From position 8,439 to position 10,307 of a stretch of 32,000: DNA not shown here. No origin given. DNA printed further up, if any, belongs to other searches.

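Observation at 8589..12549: beta-PGM::T6P-phosphatase fusion translationally coupled to a GH65 phosphorylase: candidate nucleotide-sugar-independent trehalose (alpha-glucoside) synthesis module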

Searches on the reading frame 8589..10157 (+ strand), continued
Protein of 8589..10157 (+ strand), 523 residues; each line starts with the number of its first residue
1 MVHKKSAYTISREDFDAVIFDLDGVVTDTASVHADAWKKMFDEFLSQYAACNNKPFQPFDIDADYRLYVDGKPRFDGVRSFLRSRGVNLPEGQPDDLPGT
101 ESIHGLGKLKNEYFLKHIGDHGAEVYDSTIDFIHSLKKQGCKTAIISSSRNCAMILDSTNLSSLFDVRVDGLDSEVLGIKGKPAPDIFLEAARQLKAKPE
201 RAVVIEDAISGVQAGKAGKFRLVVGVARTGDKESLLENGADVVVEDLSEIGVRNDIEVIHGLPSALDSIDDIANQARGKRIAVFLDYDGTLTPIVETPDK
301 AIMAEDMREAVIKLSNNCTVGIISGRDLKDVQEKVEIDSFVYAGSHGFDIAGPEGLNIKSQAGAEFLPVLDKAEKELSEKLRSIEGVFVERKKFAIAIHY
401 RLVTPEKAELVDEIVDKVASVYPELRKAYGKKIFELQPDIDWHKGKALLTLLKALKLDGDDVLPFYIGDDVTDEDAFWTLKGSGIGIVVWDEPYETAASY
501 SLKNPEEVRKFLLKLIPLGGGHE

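Call 46: find_homologous_proteins(query=L045:4815-8837:+, max_evalue=1e-50)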
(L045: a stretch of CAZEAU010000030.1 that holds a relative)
Query L045:4815-8837:+ (1341 aa): 2146 proteins with E <= 1e-50 among 8000 candidates; the best 120 are listed.
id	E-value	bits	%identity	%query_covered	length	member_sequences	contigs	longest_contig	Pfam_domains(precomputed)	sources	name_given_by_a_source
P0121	0.0e+0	3039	100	98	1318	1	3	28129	PF13419.13,PF03633.21,PF00702.33,PF02358.23,PF03632.22,PF13242.13,PF03636.22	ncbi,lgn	-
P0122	0.0e+0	2379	77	98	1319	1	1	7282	PF13419.13,PF03633.21,PF00702.33,PF02358.23,PF03632.22,PF03636.22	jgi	jgi:alpha,alpha-trehalase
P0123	0.0e+0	2369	77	98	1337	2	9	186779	PF13419.13,PF03633.21,PF00702.33,PF02358.23,PF03632.22,PF03636.22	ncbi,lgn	-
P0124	0.0e+0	2368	78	98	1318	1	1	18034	PF13419.13,PF03633.21,PF00702.33,PF02358.23,PF03632.22,PF13242.13,PF03636.22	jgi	jgi:alpha,alpha-trehalase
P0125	0.0e+0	2357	77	98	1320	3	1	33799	PF13419.13,PF03633.21,PF00702.33,PF02358.23,PF03632.22,PF03636.22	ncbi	-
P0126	0.0e+0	2357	77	98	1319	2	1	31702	PF13419.13,PF03633.21,PF00702.33,PF02358.23,PF03632.22,PF03636.22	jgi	-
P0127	0.0e+0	2355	77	98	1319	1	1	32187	PF13419.13,PF03633.21,PF00702.33,PF02358.23,PF03632.22,PF03636.22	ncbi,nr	ncbi:MAG: trehalose-phosphatase [Actinobacteria bacterium]|nr:trehalose-phosphatase [Actinomycetota 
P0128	0.0e+0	2258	73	98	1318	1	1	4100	PF13419.13,PF03633.21,PF00702.33,PF02358.23,PF03632.22,PF03636.22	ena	-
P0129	0.0e+0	2227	72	98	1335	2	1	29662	PF13419.13,PF03633.21,PF00702.33,PF02358.23,PF03632.22,PF13242.13,PF03636.22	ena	-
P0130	0.0e+0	2150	77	89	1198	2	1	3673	PF13419.13,PF03633.21,PF00702.33,PF02358.23,PF03632.22,PF03636.22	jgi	-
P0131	0.0e+0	2144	70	98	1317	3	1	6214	PF13419.13,PF03633.21,PF00702.33,PF02358.23,PF03632.22,PF13242.13,PF03636.22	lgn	-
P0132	0.0e+0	2125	70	98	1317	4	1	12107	PF13419.13,PF03633.21,PF00702.33,PF02358.23,PF03632.22,PF13242.13,PF03636.22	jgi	-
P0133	0.0e+0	2114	69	98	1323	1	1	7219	PF13419.13,PF03633.21,PF00702.33,PF02358.23,PF03632.22,PF13242.13,PF03636.22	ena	-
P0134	0.0e+0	2104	69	98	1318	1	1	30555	PF13419.13,PF03633.21,PF00702.33,PF02358.23,PF03632.22,PF13242.13,PF03636.22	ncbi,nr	ncbi:MAG: trehalose-phosphatase [Actinomycetota bacterium]|nr:trehalose-phosphatase [Actinomycetota 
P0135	0.0e+0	2091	68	98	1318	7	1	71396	PF13419.13,PF03633.21,PF00702.33,PF02358.23,PF03632.22,PF03636.22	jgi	-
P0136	0.0e+0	2054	67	98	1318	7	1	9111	PF13419.13,PF03633.21,PF00702.33,PF02358.23,PF03632.22,PF13242.13,PF03636.22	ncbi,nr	ncbi:MAG: trehalose-phosphatase [Actinobacteria bacterium]|nr:trehalose-phosphatase [Actinomycetota 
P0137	0.0e+0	2054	67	98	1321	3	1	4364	PF13419.13,PF03633.21,PF00702.33,PF02358.23,PF03632.22,PF03636.22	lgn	-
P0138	0.0e+0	2033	66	98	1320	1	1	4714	PF13419.13,PF03633.21,PF00702.33,PF02358.23,PF03632.22,PF03636.22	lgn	-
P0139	0.0e+0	2011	66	98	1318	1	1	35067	PF13419.13,PF03633.21,PF00702.33,PF02358.23,PF03632.22,PF03636.22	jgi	jgi:alpha,alpha-trehalase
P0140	0.0e+0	1979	65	96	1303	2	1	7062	PF13419.13,PF03633.21,PF00702.33,PF02358.23,PF03632.22,PF03636.22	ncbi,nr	ncbi:MAG: trehalose-phosphatase, partial [Actinobacteria bacterium]|nr:trehalose-phosphatase [Actino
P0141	0.0e+0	1959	65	98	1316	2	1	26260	PF13419.13,PF03633.21,PF00702.33,PF02358.23,PF03632.22,PF13242.13,PF03636.22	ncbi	-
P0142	0.0e+0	1956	65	98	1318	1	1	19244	PF13419.13,PF03633.21,PF00702.33,PF02358.23,PF03632.22,PF03636.22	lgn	-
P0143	0.0e+0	1952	64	98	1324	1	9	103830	PF13419.13,PF03633.21,PF00702.33,PF02358.23,PF03632.22,PF03636.22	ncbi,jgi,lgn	-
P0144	0.0e+0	1948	64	98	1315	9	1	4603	PF13419.13,PF03633.21,PF00702.33,PF02358.23,PF03632.22,PF03636.22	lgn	-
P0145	0.0e+0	1940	64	98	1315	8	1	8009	PF13419.13,PF03633.21,PF00702.33,PF02358.23,PF03632.22,PF03636.22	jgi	jgi:alpha,alpha-trehalase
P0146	0.0e+0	1938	64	98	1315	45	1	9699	PF13419.13,PF03633.21,PF00702.33,PF02358.23,PF03632.22,PF03636.22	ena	-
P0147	0.0e+0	1933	65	95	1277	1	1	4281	PF13419.13,PF03633.21,PF00702.33,PF02358.23,PF03632.22,PF13242.13,PF03636.22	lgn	-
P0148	0.0e+0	1927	63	98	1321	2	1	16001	PF13419.13,PF03633.21,PF00702.33,PF02358.23,PF03632.22,PF13242.13,PF03636.22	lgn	-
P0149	0.0e+0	1924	64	97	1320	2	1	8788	PF13419.13,PF03633.21,PF00702.33,PF02358.23,PF03632.22,PF03636.22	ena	-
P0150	0.0e+0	1923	63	98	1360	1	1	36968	PF13419.13,PF03633.21,PF00702.33,PF02358.23,PF03632.22,PF03636.22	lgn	-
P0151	0.0e+0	1921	64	98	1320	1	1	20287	PF13419.13,PF03633.21,PF00702.33,PF02358.23,PF03632.22,PF03636.22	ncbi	-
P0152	0.0e+0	1918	63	98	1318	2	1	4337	PF13419.13,PF03633.21,PF00702.33,PF02358.23,PF03632.22,PF03636.22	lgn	-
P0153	0.0e+0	1898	62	98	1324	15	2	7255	PF13419.13,PF03633.21,PF00702.33,PF02358.23,PF03632.22,PF13242.13,PF03636.22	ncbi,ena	-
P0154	0.0e+0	1896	62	98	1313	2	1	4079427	PF13419.13,PF03633.21,PF00702.33,PF02358.23,PF03632.22,PF03636.22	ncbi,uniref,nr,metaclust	ncbi:beta-phosphoglucomutase family hydrolase [Nitrosococcus halophilus Nc 4]|uniref:Beta-phosphoglu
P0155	0.0e+0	1891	64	98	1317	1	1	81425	PF13419.13,PF03633.21,PF00702.33,PF02358.23,PF03632.22,PF03636.22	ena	-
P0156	0.0e+0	1886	64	98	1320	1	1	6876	PF13419.13,PF03633.21,PF00702.33,PF02358.23,PF03632.22,PF03636.22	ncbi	-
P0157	0.0e+0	1882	63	98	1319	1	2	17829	PF13419.13,PF03633.21,PF00702.33,PF02358.23,PF03632.22,PF13242.13,PF03636.22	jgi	-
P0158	0.0e+0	1882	62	98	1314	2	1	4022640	PF13419.13,PF03633.21,PF00702.33,PF02358.23,PF03632.22,PF03636.22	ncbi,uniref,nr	ncbi:trehalose-phosphatase [Nitrosococcus wardiae]|uniref:Trehalose-phosphatase n=1 Tax=Nitrosococcu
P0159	0.0e+0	1869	62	98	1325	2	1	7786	PF13419.13,PF03633.21,PF00702.33,PF02358.23,PF03632.22,PF03636.22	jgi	-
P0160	0.0e+0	1866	62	98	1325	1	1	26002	PF13419.13,PF03633.21,PF00702.33,PF02358.23,PF03632.22,PF03636.22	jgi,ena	-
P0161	0.0e+0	1858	62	98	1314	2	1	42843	PF13419.13,PF03633.21,PF00702.33,PF02358.23,PF03632.22,PF03636.22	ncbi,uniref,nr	ncbi:trehalose-phosphatase [Nitrosococcus oceani]|uniref:trehalose-phosphatase n=1 Tax=Nitrosococcus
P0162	0.0e+0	1854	62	98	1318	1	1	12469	PF13419.13,PF03633.21,PF00702.33,PF02358.23,PF03632.22,PF03636.22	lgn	-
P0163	0.0e+0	1852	62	98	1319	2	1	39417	PF13419.13,PF03633.21,PF00702.33,PF02358.23,PF03632.22,PF13242.13,PF03636.22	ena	-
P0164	0.0e+0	1849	63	98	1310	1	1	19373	PF13419.13,PF03633.21,PF00702.33,PF02358.23,PF03632.22,PF03636.22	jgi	jgi:alpha,alpha-trehalase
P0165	0.0e+0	1845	62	97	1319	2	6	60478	PF13419.13,PF03633.21,PF00702.33,PF02358.23,PF03632.22,PF03636.22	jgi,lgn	jgi:alpha,alpha-trehalase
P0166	0.0e+0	1845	61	98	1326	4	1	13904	PF13419.13,PF03633.21,PF00702.33,PF02358.23,PF03632.22,PF03636.22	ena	-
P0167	0.0e+0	1835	60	98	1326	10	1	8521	PF13419.13,PF03633.21,PF00702.33,PF02358.23,PF03632.22,PF03636.22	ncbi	-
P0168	0.0e+0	1830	60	98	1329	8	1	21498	PF13419.13,PF03633.21,PF00702.33,PF02358.23,PF03632.22,PF03636.22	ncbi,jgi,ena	-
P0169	0.0e+0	1830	62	98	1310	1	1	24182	PF13419.13,PF03633.21,PF00702.33,PF02358.23,PF03632.22,PF13242.13,PF03636.22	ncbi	-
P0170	0.0e+0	1830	61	98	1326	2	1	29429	PF13419.13,PF03633.21,PF00702.33,PF02358.23,PF03632.22,PF03636.22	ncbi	-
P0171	0.0e+0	1828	61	98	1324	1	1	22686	PF13419.13,PF03633.21,PF00702.33,PF02358.23,PF03632.22,PF03636.22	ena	-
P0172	0.0e+0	1826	62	98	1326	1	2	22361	PF13419.13,PF03633.21,PF00702.33,PF02358.23,PF03632.22,PF03636.22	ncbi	ncbi:MAG: trehalose-phosphatase [Desulfohalobiaceae bacterium]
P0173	0.0e+0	1822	61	97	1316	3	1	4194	PF13419.13,PF03633.21,PF00702.33,PF02358.23,PF03632.22,PF03636.22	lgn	-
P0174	0.0e+0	1822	60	98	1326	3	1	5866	PF13419.13,PF03633.21,PF00702.33,PF02358.23,PF03632.22,PF03636.22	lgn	-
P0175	0.0e+0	1821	61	98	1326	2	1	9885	PF13419.13,PF03633.21,PF00702.33,PF02358.23,PF03632.22,PF03636.22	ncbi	ncbi:MAG: trehalose-phosphatase [Desulfohalobiaceae bacterium]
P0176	0.0e+0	1820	61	98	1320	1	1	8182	PF13419.13,PF03633.21,PF00702.33,PF02358.23,PF03632.22,PF03636.22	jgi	jgi:alpha,alpha-trehalase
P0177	0.0e+0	1819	61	98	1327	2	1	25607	PF13419.13,PF03633.21,PF00702.33,PF02358.23,PF03632.22,PF03636.22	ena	-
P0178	0.0e+0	1817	60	97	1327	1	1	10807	PF13419.13,PF03633.21,PF00702.33,PF02358.23,PF03632.22,PF03636.22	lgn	-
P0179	0.0e+0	1810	61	98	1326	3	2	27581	PF13419.13,PF03633.21,PF00702.33,PF02358.23,PF03632.22,PF03636.22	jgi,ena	-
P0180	0.0e+0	1810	61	98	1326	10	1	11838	PF13419.13,PF03633.21,PF00702.33,PF02358.23,PF03632.22,PF03636.22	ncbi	-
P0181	0.0e+0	1808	61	97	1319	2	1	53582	PF13419.13,PF03633.21,PF00702.33,PF02358.23,PF03632.22,PF03636.22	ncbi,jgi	-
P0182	0.0e+0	1807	61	98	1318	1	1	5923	PF13419.13,PF03633.21,PF00702.33,PF02358.23,PF03632.22,PF03636.22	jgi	jgi:alpha,alpha-trehalase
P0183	0.0e+0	1805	61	98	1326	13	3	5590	PF13419.13,PF03633.21,PF00702.33,PF02358.23,PF03632.22,PF03636.22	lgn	-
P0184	0.0e+0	1804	61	98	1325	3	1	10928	PF13419.13,PF03633.21,PF00702.33,PF02358.23,PF03632.22,PF03636.22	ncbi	-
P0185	0.0e+0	1804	61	98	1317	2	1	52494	PF13419.13,PF03633.21,PF00702.33,PF02358.23,PF03632.22,PF03636.22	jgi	jgi:alpha,alpha-trehalase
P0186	0.0e+0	1800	61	98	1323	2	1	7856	PF13419.13,PF03633.21,PF00702.33,PF02358.23,PF03632.22,PF03636.22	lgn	-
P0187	0.0e+0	1797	59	98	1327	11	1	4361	PF13419.13,PF03633.21,PF00702.33,PF02358.23,PF03632.22,PF03636.22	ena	-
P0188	0.0e+0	1793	58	98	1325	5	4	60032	PF13419.13,PF03633.21,PF00702.33,PF02358.23,PF03632.22,PF03636.22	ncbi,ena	-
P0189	0.0e+0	1788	60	97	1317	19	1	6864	PF13419.13,PF03633.21,PF00702.33,PF02358.23,PF03632.22,PF03636.22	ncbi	-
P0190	0.0e+0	1788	62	97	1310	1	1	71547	PF13419.13,PF03633.21,PF00702.33,PF02358.23,PF03632.22,PF03636.22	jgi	-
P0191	0.0e+0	1785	63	91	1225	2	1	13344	PF13419.13,PF00702.33,PF02358.23,PF03632.22,PF03636.22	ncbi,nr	ncbi:MAG: trehalose-phosphatase, partial [Actinomycetota bacterium]|nr:trehalose-phosphatase [Actino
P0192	0.0e+0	1779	60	98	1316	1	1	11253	PF13419.13,PF03633.21,PF00702.33,PF02358.23,PF03632.22,PF03636.22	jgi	-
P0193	0.0e+0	1771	59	98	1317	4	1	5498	PF13419.13,PF03633.21,PF00702.33,PF02358.23,PF03632.22,PF13242.13,PF03636.22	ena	-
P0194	0.0e+0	1770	59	98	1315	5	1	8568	PF13419.13,PF03633.21,PF00702.33,PF02358.23,PF03632.22,PF13242.13,PF03636.22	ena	-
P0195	0.0e+0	1757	58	98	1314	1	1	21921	PF13419.13,PF03633.21,PF00702.33,PF02358.23,PF03632.22,PF03636.22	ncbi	ncbi:MAG: trehalose-phosphatase [Methanobacteriota archaeon]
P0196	0.0e+0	1717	58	98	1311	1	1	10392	PF13419.13,PF03633.21,PF00702.33,PF02358.23,PF03632.22,PF03636.22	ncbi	-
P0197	0.0e+0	1714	58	98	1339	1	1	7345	PF13419.13,PF03633.21,PF00702.33,PF02358.23,PF03632.22,PF03636.22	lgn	-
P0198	0.0e+0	1713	58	98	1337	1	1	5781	PF13419.13,PF03633.21,PF00702.33,PF02358.23,PF03632.22,PF03636.22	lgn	-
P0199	0.0e+0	1696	56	98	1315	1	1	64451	PF13419.13,PF03633.21,PF00702.33,PF02358.23,PF03632.22,PF03636.22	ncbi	ncbi:trehalose-phosphatase [Elusimicrobiota bacterium]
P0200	0.0e+0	1691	57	98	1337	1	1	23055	PF13419.13,PF03633.21,PF00702.33,PF02358.23,PF03632.22,PF03636.22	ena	-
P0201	0.0e+0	1687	57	98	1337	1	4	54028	PF13419.13,PF03633.21,PF00702.33,PF02358.23,PF03632.22,PF03636.22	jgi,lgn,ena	-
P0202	0.0e+0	1687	57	98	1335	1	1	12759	PF13419.13,PF03633.21,PF00702.33,PF02358.23,PF03632.22,PF03636.22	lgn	-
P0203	0.0e+0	1676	57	98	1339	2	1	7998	PF13419.13,PF03633.21,PF00702.33,PF02358.23,PF03632.22,PF03636.22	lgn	-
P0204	0.0e+0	1669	58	99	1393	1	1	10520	PF13419.13,PF03633.21,PF00702.33,PF02358.23,PF03632.22,PF03636.22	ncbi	-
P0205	0.0e+0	1668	57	98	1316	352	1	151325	PF13419.13,PF03633.21,PF00702.33,PF02358.23,PF03632.22,PF03636.22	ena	-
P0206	0.0e+0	1667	59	97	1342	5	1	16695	PF13419.13,PF03633.21,PF00702.33,PF02358.23,PF03632.22,PF03636.22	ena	-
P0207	0.0e+0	1665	62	87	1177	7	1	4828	PF03633.21,PF00702.33,PF02358.23,PF03632.22,PF13242.13,PF03636.22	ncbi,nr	ncbi:MAG: trehalose-phosphatase, partial [Thermodesulfobacteriota bacterium]|nr:trehalose-phosphatas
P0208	0.0e+0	1660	57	98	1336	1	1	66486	PF13419.13,PF03633.21,PF00702.33,PF02358.23,PF03632.22,PF03636.22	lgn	-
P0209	0.0e+0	1658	54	97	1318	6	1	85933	PF13419.13,PF03633.21,PF00702.33,PF02358.23,PF03632.22,PF13242.13,PF03636.22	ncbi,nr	ncbi:MAG: beta-phosphoglucomutase [Epsilonproteobacteria bacterium (ex Lamellibrachia satsuma)]|nr:M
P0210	0.0e+0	1656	57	97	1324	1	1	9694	PF13419.13,PF03633.21,PF00702.33,PF02358.23,PF03632.22,PF03636.22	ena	-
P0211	0.0e+0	1655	57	98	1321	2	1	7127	PF13419.13,PF03633.21,PF00702.33,PF02358.23,PF03632.22,PF03636.22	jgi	jgi:alpha,alpha-trehalase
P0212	0.0e+0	1654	55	98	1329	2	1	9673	PF13419.13,PF03633.21,PF00702.33,PF02358.23,PF03632.22,PF03636.22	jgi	-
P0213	0.0e+0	1653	53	97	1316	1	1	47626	PF13419.13,PF03633.21,PF00702.33,PF02358.23,PF03632.22,PF03636.22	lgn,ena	-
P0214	0.0e+0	1651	57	98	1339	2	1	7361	PF13419.13,PF03633.21,PF00702.33,PF02358.23,PF03632.22,PF03636.22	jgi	jgi:alpha,alpha-trehalase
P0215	0.0e+0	1649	54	97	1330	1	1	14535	PF13419.13,PF03633.21,PF00702.33,PF02358.23,PF03632.22,PF13242.13,PF03636.22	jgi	-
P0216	0.0e+0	1647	63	86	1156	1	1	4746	PF03633.21,PF00702.33,PF02358.23,PF03632.22,PF03636.22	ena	-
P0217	0.0e+0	1646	53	98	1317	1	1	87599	PF13419.13,PF03633.21,PF00702.33,PF02358.23,PF03632.22,PF13242.13,PF03636.22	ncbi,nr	ncbi:MAG: trehalose-phosphatase [Sulfurimonas sp.]|nr:trehalose-phosphatase [Sulfurimonas sp.]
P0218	0.0e+0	1646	53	97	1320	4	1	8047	PF13419.13,PF03633.21,PF00702.33,PF02358.23,PF03632.22,PF13242.13,PF03636.22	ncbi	-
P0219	0.0e+0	1645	54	98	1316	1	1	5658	PF13419.13,PF03633.21,PF00702.33,PF02358.23,PF03632.22,PF03636.22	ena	-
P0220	0.0e+0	1645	54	97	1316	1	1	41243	PF13419.13,PF03633.21,PF00702.33,PF02358.23,PF03632.22,PF03636.22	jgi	jgi:alpha,alpha-trehalase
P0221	0.0e+0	1643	54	97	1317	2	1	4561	PF13419.13,PF03633.21,PF00702.33,PF02358.23,PF03632.22,PF13242.13,PF03636.22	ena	-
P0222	0.0e+0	1641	54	97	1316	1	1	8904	PF13419.13,PF03633.21,PF00702.33,PF02358.23,PF03632.22,PF03636.22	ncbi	-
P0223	0.0e+0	1641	53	97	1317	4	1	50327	PF13419.13,PF03633.21,PF00702.33,PF02358.23,PF03632.22,PF13242.13,PF03636.22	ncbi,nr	ncbi:MAG: trehalose-phosphatase [Sulfurimonas sp.]|nr:trehalose-phosphatase [Sulfurimonas sp.]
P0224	0.0e+0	1640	53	97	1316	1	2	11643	PF13419.13,PF03633.21,PF00702.33,PF02358.23,PF03632.22,PF03636.22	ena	-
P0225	0.0e+0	1639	53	97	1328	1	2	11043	PF13419.13,PF03633.21,PF00702.33,PF02358.23,PF03632.22,PF03636.22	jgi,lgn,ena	-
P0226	0.0e+0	1639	53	97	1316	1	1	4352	PF13419.13,PF03633.21,PF00702.33,PF02358.23,PF03632.22,PF03636.22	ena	-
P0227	0.0e+0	1638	53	97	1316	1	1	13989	PF13419.13,PF03633.21,PF00702.33,PF02358.23,PF03632.22,PF03636.22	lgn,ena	-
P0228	0.0e+0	1638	57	98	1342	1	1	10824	PF13419.13,PF03633.21,PF00702.33,PF02358.23,PF03632.22,PF03636.22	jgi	jgi:alpha,alpha-trehalase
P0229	0.0e+0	1637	54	97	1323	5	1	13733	PF13419.13,PF03633.21,PF00702.33,PF02358.23,PF03632.22,PF03636.22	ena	-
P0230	0.0e+0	1636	55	97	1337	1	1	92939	PF13419.13,PF03633.21,PF00702.33,PF02358.23,PF03632.22,PF03636.22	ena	-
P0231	0.0e+0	1633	53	97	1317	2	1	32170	PF13419.13,PF03633.21,PF00702.33,PF02358.23,PF03632.22,PF13242.13,PF03636.22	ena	-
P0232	0.0e+0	1627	56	98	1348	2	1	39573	PF13419.13,PF03633.21,PF00702.33,PF02358.23,PF03632.22,PF03636.22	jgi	-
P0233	0.0e+0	1625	52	97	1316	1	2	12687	PF13419.13,PF03633.21,PF00702.33,PF02358.23,PF03632.22,PF03636.22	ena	-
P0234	0.0e+0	1625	53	98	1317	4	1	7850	PF13419.13,PF03633.21,PF00702.33,PF02358.23,PF03632.22,PF13242.13,PF03636.22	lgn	-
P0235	0.0e+0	1623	53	97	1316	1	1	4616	PF13419.13,PF03633.21,PF00702.33,PF02358.23,PF03632.22,PF13242.13,PF03636.22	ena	-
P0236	0.0e+0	1621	53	97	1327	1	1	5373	PF13419.13,PF03633.21,PF00702.33,PF02358.23,PF03632.22,PF13242.13,PF03636.22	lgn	-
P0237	0.0e+0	1620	56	98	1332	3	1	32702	PF13419.13,PF03633.21,PF00702.33,PF02358.23,PF03632.22,PF03636.22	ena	-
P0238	0.0e+0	1620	53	97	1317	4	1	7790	PF13419.13,PF03633.21,PF00702.33,PF02358.23,PF03632.22,PF13242.13,PF03636.22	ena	-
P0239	0.0e+0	1619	56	98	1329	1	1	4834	PF13419.13,PF03633.21,PF00702.33,PF02358.23,PF03632.22,PF03636.22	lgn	-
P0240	0.0e+0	1619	56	97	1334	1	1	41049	PF13419.13,PF03633.21,PF00702.33,PF02358.23,PF03632.22,PF03636.22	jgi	jgi:alpha,alpha-trehalase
